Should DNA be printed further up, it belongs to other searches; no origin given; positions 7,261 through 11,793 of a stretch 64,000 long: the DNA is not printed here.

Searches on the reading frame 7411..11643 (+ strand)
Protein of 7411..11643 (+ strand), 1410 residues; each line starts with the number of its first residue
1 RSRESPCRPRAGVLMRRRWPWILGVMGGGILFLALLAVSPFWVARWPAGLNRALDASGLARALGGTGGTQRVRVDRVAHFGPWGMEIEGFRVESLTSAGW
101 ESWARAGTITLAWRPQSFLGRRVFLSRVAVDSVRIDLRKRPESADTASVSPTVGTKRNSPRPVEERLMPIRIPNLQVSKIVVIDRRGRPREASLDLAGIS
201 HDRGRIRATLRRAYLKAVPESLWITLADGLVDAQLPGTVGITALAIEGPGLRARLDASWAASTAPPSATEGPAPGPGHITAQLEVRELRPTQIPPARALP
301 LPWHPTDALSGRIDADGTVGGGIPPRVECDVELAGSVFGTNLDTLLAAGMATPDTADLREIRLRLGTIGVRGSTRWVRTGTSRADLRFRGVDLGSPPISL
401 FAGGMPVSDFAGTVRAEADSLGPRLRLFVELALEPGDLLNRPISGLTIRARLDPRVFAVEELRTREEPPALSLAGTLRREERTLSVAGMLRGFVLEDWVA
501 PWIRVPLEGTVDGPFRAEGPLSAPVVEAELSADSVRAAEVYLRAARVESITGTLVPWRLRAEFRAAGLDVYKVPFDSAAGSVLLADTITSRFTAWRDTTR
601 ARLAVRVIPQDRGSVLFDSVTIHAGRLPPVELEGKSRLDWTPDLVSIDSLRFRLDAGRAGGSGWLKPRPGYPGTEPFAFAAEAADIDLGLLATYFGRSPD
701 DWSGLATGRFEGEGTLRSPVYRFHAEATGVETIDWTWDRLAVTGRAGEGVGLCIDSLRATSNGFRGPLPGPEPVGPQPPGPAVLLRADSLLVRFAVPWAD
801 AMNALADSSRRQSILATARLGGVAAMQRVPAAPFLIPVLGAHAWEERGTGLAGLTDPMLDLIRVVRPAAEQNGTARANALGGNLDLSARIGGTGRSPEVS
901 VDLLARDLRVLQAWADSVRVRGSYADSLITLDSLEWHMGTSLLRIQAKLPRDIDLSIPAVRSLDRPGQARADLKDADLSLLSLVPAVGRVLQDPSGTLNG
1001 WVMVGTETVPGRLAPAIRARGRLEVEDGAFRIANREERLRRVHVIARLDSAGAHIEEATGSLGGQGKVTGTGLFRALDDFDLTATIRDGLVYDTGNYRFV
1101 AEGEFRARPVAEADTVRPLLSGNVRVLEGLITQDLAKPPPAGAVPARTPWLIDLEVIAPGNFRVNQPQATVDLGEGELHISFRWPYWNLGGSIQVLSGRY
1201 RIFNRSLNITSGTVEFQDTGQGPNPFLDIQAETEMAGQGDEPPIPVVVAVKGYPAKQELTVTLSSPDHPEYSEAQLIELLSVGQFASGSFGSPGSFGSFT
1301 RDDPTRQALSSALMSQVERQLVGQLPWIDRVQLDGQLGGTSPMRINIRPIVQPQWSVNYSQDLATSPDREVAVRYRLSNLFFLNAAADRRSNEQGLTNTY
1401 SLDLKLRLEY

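Call 10: search_protein_families(library=pfam, max_evalue=0.01, proteins=[window:7411-11643:+])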
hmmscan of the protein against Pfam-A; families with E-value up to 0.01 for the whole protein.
window:7411-11643:+ (1410 aa): 1 family
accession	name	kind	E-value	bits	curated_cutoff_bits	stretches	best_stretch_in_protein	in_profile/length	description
PF04357.19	TamB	-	1.4e-29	104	22.4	1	1061-1410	8-381/381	TamB, inner membrane protein subunit of TAM complex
